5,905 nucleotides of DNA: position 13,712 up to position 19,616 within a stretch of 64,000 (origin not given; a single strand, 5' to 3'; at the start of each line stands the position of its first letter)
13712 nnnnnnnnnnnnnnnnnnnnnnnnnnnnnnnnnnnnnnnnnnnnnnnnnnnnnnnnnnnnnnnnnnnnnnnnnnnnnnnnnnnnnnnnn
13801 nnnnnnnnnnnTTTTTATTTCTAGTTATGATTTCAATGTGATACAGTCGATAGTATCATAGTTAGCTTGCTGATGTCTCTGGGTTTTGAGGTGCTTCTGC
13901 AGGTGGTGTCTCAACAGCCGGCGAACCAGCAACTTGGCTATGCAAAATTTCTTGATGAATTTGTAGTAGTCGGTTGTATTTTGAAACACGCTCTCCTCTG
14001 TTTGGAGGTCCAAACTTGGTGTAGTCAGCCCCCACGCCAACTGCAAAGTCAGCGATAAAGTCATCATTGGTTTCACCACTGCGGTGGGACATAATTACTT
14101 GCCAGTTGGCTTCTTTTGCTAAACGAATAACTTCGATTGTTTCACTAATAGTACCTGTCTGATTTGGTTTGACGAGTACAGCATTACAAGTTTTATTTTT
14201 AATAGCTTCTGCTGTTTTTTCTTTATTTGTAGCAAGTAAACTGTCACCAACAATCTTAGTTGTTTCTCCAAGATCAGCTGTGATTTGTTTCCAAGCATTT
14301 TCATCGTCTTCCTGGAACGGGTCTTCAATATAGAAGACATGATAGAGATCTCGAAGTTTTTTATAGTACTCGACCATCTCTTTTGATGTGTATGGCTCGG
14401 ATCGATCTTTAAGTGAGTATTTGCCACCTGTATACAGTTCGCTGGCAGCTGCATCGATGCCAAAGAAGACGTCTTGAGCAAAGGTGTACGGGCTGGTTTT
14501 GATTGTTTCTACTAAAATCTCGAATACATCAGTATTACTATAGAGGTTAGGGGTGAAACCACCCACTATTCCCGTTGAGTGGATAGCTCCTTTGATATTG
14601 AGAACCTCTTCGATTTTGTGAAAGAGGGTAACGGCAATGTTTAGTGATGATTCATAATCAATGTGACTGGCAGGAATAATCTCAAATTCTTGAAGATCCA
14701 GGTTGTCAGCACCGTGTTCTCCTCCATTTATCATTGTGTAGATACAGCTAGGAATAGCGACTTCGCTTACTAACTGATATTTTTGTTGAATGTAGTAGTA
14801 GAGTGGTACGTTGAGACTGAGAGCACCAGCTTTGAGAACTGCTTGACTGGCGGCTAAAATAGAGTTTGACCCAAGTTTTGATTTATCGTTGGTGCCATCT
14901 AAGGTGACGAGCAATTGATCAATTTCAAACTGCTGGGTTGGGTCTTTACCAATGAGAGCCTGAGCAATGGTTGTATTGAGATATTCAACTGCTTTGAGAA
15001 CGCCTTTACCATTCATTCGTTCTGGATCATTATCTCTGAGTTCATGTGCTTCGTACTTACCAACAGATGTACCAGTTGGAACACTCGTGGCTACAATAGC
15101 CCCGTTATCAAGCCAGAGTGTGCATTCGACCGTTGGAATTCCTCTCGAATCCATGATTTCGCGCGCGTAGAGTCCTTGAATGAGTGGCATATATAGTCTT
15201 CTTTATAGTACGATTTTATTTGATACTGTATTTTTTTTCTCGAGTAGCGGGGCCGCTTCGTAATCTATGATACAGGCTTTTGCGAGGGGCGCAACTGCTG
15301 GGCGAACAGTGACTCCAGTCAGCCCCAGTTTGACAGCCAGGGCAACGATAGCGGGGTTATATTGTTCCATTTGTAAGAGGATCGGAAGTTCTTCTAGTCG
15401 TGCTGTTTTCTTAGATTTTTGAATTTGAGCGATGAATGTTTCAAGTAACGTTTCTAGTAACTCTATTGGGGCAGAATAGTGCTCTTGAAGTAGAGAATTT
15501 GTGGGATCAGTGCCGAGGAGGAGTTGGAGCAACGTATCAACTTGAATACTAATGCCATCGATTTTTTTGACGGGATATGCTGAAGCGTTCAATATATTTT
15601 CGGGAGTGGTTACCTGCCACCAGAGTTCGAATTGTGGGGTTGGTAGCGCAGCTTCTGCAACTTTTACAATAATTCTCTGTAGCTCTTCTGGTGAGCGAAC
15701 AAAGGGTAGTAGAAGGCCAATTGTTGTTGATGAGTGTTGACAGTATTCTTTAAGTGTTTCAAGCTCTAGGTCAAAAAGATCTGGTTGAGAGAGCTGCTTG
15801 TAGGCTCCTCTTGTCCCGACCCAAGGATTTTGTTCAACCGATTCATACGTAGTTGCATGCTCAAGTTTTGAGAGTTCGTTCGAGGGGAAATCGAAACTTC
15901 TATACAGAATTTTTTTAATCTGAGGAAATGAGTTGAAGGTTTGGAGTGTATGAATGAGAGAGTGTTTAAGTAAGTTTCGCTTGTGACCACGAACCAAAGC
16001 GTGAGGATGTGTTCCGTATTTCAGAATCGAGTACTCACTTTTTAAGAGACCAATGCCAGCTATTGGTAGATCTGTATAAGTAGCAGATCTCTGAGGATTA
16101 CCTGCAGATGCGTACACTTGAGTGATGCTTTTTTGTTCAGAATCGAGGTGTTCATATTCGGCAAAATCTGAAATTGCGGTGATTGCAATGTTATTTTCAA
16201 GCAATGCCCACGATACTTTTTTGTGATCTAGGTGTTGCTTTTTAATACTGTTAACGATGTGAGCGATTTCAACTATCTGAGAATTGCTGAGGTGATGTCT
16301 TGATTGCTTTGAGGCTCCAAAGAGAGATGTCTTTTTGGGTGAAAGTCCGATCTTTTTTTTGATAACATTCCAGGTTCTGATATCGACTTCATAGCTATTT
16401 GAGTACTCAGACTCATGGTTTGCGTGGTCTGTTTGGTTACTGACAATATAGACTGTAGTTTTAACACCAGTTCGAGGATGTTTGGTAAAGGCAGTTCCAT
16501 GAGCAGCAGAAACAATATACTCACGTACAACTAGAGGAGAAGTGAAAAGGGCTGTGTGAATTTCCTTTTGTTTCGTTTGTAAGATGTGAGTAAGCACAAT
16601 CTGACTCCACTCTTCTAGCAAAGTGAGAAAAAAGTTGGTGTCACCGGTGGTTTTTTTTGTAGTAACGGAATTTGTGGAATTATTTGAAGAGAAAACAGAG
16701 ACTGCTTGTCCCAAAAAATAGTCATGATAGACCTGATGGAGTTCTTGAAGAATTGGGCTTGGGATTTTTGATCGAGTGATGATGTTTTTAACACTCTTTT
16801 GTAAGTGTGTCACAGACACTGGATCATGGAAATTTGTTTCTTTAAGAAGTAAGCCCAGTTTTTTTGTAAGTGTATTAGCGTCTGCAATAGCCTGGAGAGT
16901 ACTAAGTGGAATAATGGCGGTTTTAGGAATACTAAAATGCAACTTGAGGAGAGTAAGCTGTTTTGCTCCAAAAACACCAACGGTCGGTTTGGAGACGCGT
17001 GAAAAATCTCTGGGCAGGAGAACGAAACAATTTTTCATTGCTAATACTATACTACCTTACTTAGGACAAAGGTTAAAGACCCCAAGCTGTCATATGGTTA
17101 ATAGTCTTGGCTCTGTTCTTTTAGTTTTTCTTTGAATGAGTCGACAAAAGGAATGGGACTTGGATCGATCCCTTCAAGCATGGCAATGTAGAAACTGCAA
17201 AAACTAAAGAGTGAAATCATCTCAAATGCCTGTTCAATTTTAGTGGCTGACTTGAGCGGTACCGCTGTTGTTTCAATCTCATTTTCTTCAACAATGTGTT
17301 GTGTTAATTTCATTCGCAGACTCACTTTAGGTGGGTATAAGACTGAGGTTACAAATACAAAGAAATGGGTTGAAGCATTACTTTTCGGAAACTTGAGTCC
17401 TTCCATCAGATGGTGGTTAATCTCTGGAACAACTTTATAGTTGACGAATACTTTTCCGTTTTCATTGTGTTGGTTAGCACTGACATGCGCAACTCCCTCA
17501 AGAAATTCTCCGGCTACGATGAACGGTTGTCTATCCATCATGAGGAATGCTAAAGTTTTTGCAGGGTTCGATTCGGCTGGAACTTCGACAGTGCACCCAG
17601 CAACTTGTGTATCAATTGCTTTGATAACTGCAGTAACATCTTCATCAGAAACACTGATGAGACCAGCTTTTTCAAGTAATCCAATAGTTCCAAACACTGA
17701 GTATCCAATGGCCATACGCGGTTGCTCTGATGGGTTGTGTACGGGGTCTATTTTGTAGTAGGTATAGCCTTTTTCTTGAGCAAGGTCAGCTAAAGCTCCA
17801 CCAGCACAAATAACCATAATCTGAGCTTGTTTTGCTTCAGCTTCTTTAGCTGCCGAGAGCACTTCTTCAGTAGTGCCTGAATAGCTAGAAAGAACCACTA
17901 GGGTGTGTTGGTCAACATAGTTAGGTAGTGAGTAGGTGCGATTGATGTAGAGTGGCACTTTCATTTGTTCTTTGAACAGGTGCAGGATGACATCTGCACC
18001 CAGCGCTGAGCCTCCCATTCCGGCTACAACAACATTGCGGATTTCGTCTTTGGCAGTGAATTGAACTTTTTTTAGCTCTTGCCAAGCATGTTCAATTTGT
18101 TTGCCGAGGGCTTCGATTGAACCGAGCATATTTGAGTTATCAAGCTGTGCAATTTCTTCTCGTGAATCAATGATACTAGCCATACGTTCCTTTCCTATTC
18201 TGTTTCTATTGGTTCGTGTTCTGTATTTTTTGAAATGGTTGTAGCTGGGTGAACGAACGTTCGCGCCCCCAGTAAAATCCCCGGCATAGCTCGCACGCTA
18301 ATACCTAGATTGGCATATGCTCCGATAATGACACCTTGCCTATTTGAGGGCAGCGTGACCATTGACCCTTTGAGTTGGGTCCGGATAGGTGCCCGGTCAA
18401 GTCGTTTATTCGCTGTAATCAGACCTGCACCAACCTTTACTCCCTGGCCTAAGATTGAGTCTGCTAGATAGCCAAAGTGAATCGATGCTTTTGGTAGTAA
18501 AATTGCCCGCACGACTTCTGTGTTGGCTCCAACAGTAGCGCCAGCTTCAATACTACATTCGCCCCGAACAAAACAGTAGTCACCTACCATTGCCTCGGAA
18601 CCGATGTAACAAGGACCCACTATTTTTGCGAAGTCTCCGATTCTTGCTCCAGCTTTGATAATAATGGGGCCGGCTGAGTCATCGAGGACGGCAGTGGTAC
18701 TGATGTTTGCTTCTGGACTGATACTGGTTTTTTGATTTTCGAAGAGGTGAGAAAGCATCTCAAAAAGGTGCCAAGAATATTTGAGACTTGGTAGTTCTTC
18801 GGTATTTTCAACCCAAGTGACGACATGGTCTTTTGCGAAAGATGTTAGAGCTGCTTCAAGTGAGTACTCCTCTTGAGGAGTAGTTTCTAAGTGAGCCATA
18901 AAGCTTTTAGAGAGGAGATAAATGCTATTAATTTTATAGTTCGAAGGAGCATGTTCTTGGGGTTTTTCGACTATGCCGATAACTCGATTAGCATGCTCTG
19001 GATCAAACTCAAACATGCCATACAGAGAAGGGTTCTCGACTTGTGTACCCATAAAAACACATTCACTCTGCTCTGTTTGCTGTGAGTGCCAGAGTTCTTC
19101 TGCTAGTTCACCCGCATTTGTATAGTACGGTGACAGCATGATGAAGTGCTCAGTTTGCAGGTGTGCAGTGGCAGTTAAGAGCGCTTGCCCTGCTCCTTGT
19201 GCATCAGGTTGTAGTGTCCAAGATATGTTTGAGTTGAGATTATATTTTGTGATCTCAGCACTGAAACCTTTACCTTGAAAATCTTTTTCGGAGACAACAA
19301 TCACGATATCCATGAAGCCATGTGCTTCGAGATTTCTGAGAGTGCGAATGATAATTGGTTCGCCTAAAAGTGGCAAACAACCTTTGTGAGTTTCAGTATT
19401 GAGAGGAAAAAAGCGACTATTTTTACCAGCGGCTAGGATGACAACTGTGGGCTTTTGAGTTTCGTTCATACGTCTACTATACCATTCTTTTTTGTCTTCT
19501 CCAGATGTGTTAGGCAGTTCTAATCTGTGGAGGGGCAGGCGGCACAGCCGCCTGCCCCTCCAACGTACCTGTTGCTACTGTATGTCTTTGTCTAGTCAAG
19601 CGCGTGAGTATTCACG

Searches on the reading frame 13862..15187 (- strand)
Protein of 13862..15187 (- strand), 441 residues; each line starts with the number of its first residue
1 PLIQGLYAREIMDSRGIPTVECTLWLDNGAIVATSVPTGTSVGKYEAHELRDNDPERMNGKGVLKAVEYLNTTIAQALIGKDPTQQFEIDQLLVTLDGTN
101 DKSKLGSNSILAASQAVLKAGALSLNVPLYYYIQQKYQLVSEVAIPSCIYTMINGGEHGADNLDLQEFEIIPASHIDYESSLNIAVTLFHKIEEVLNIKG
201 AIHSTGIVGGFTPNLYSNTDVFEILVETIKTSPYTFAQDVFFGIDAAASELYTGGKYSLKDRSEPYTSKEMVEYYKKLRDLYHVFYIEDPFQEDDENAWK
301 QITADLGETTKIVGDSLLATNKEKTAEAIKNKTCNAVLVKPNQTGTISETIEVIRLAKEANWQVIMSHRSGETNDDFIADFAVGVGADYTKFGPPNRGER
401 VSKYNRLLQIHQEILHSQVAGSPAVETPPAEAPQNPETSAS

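Call 37: search_protein_families(library=pfam, proteins=[window:13862-15187:-], max_evalue=0.001)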
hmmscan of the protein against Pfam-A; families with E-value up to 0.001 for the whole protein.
window:13862-15187:- (441 aa): 3 families
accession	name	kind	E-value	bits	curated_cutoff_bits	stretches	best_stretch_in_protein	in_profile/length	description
PF00113.28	Enolase_C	-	1.3e-75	254.9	21.5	1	144-416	3-283/296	Enolase, C-terminal TIM barrel domain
PF03952.21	Enolase_N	-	1.9e-46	157.9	35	1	3-133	1-131/131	Enolase, N-terminal domain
PF13378.12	MR_MLE_C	-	6.7e-10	39.5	29.4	1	264-368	53-154/219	Enolase C-terminal domain-like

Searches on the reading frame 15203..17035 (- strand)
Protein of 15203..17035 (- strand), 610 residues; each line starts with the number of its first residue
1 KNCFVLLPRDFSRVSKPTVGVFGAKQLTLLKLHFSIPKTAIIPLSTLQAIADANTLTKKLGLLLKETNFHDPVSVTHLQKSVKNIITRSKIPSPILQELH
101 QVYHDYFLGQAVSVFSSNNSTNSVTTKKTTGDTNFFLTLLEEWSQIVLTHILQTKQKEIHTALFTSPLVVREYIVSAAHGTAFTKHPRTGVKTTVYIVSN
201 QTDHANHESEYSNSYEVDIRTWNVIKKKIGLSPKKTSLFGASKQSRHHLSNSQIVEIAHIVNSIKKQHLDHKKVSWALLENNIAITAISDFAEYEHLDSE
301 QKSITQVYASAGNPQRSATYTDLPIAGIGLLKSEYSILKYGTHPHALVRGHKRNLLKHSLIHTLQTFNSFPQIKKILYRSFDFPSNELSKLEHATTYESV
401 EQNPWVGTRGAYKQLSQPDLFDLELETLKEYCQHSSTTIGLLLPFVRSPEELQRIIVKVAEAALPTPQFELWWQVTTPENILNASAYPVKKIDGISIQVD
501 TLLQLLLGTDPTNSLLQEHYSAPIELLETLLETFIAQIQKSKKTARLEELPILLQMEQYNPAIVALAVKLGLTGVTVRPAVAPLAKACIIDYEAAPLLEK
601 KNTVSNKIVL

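Call 37: search_protein_families(library=pfam, proteins=[window:15203-17035:-], max_evalue=0.001)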
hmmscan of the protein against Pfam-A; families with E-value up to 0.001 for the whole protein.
window:15203-17035:- (610 aa): 2 families
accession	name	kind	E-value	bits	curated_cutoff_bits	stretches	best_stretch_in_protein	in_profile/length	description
PF02896.24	PEP-utilizers_C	-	5.7e-22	78.7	22.8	1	303-589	18-288/293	PEP-utilising enzyme, PEP-binding domain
PF01326.24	PPDK_N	-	9.4e-08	32.1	27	1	23-106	5-92/328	Pyruvate phosphate dikinase, AMP/ATP-binding domain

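Call 59: search_protein_families(library=ncbifam, proteins=[window:15203-17035:-], max_evalue=0.00001)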
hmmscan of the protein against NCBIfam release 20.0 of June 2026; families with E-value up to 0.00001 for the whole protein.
window:15203-17035:- (610 aa): 2 families
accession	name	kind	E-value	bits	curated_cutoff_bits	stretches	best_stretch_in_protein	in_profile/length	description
NF005057.0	PRK06464.1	equivalog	4.3e-40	137.5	598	1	295-579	472-775/798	phosphoenolpyruvate synthase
TIGR01418.1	PEP_synth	equivalog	6.9e-37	127.2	739.75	1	296-579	469-769/784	pyruvate, water dikinase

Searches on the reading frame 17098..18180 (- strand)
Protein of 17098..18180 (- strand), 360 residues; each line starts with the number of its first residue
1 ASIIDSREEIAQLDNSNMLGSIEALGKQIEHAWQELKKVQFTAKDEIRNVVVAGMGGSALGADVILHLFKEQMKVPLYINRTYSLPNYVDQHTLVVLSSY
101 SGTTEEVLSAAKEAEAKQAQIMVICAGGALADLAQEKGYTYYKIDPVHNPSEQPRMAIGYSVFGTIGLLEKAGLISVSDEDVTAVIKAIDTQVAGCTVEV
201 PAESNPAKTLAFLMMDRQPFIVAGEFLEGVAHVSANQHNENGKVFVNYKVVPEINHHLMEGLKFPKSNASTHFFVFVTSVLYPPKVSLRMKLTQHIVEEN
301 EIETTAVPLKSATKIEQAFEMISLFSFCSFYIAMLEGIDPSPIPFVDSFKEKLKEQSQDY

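Call 37: search_protein_families(library=pfam, proteins=[window:17098-18180:-], max_evalue=0.001)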
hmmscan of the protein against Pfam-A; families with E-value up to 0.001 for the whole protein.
window:17098-18180:- (360 aa): 2 families
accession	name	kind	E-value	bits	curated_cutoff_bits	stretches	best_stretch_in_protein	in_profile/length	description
PF10432.14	bact-PGI_C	-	4e-28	98.7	24.5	1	204-353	2-151/151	Bacterial phospho-glucose isomerase C-terminal SIS domain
PF01380.27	SIS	-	4.1e-07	30.3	25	1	48-135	6-96/131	SIS domain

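Call 59: search_protein_families(library=ncbifam, proteins=[window:17098-18180:-], max_evalue=0.00001)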
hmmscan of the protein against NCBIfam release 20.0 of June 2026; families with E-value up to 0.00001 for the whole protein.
window:17098-18180:- (360 aa): 8 families
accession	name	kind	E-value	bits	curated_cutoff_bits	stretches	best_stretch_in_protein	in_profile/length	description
NF006425.0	PRK08674.1-5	equivalog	1.1e-79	267.9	471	1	4-355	5-355/358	bifunctional phosphoglucose/phosphomannose isomerase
NF006426.0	PRK08674.1-6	subfamily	8.3e-75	251.8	295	1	4-355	2-351/354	bifunctional phosphoglucose/phosphomannose isomerase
TIGR02128.1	G6PI_arch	equivalog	2e-50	171.5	213.9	1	34-354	10-308/308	bifunctional phosphoglucose/phosphomannose isomerase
NF006423.0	PRK08674.1-2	equivalog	1.7e-48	165.1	254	1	22-354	7-317/317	bifunctional phosphoglucose/phosphomannose isomerase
NF006424.0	PRK08674.1-3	equivalog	7.8e-46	157.1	730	1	10-355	12-354/355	bifunctional phosphoglucose/phosphomannose isomerase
NF006422.0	PRK08674.1-1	subfamily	7.1e-26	91.4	317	1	34-355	13-297/302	bifunctional phosphoglucose/phosphomannose isomerase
NF007080.0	PRK09533.1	equivalog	1.7e-09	36.1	712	1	13-214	422-630/949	bifunctional transaldolase/phosoglucose isomerase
NF003016.0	PRK03868.1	equivalog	1.3e-06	27.5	487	1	34-144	46-172/410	glucose-6-phosphate isomerase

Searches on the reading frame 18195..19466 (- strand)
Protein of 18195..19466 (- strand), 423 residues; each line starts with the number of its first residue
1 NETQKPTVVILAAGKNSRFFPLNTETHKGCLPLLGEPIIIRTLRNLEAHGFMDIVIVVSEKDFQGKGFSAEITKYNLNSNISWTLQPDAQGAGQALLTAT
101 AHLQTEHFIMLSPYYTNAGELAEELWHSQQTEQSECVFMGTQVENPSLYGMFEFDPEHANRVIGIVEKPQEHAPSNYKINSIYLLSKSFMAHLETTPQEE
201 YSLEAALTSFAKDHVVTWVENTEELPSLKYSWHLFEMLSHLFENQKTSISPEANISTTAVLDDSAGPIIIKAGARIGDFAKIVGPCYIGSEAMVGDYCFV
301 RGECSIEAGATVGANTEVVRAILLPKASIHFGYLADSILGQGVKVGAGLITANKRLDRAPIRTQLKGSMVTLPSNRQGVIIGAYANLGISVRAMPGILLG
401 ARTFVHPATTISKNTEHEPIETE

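Call 37: search_protein_families(library=pfam, proteins=[window:18195-19466:-], max_evalue=0.001)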
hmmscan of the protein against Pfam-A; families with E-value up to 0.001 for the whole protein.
window:18195-19466:- (423 aa): 5 families
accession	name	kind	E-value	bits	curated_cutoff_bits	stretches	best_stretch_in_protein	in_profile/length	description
PF00483.29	NTP_transferase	-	2.2e-22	80.3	21.2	1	8-202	2-201/245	Nucleotidyl transferase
PF12804.13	NTP_transf_3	-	5.9e-11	43.2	27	1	8-112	1-93/160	MobA-like NTP transferase domain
PF00132.30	Hexapep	-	3.1e-10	39.7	27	2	268-302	2-36/36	Bacterial transferase hexapeptide (six repeats)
PF25084.1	LbH_EIF2B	-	0.00012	22.5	54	0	268-348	22-102/105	EIF2B subunit epsilon LbH domain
PF01128.25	IspD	-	0.00033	20.9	27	1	8-62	3-55/221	2-C-methyl-D-erythritol 4-phosphate cytidylyltransferase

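Call 59: search_protein_families(library=ncbifam, proteins=[window:18195-19466:-], max_evalue=0.00001)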
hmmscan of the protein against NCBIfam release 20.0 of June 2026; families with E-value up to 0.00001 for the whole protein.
window:18195-19466:- (423 aa): 29 families (the best 25 are shown)
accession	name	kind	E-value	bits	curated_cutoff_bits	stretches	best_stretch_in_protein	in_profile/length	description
TIGR03992.1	Arch_glmU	subfamily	5.5e-68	229.6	292.1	1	8-411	3-393/393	bifunctional sugar-1-phosphate nucleotidylyltransferase/acetyltransferase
NF041173.1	Sug_nt_acttase_Thmprot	equivalog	3.1e-57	194.4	600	1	8-415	3-397/405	bifunctional sugar-1-phosphate nucleotidylyltransferase/acetyltransferase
TIGR01208.1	rmlA_long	equivalog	1.4e-30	106.4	320.25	1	9-347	3-333/353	glucose-1-phosphate thymidylyltransferase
TIGR03991.1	alt_bact_glmU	hypoth_equivalog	8e-22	78.1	225.3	1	186-413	116-346/394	UDP-N-acetylglucosamine diphosphorylase/glucosamine-1-phosphate N-acetyltransferase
TIGR01173.1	glmU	equivalog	6.2e-20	71.5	366.85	2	245-353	279-383/452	bifunctional UDP-N-acetylglucosamine diphosphorylase/glucosamine-1-phosphate N-acetyltransferase GlmU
NF010933.0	PRK14353.1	equivalog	2.6e-19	69.2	505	2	246-353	268-372/453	bifunctional UDP-N-acetylglucosamine diphosphorylase/glucosamine-1-phosphate N-acetyltransferase GlmU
NF010936.0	PRK14356.1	equivalog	3.5e-19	69.1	666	1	246-354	287-391/456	bifunctional UDP-N-acetylglucosamine diphosphorylase/glucosamine-1-phosphate N-acetyltransferase GlmU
NF052502.1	man1P_GTase_Rv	exception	5.6e-17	61.6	440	1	8-195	3-184/352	mannose-1-phosphate guanylyltransferase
TIGR01207.1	rmlA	equivalog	1.1e-16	60.8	360.65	1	9-189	3-179/286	glucose-1-phosphate thymidylyltransferase RfbA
NF010940.0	PRK14360.1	equivalog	2.3e-16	59.4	602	1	247-353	281-382/452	bifunctional UDP-N-acetylglucosamine diphosphorylase/glucosamine-1-phosphate N-acetyltransferase GlmU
NF010934.1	PRK14354.1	equivalog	3.1e-15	55.7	450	1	246-353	280-382/447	bifunctional UDP-N-acetylglucosamine diphosphorylase/glucosamine-1-phosphate N-acetyltransferase GlmU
NF041313.1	UDPGP_AglF_Halo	equivalog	4.7e-15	55.7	400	1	9-210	4-202/234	UTP--glucose-1-phosphate uridylyltransferase AglF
NF006986.0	PRK09451.1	equivalog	2.4e-14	53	725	1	253-354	290-387/456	bifunctional UDP-N-acetylglucosamine diphosphorylase/glucosamine-1-phosphate N-acetyltransferase GlmU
NF010932.0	PRK14352.1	equivalog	1.5e-13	50.3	611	1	246-354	279-394/488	bifunctional UDP-N-acetylglucosamine diphosphorylase/glucosamine-1-phosphate N-acetyltransferase GlmU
NF010935.0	PRK14355.1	equivalog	2.6e-13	49.4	718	1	7-317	5-311/459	bifunctional UDP-N-acetylglucosamine diphosphorylase/glucosamine-1-phosphate N-acetyltransferase GlmU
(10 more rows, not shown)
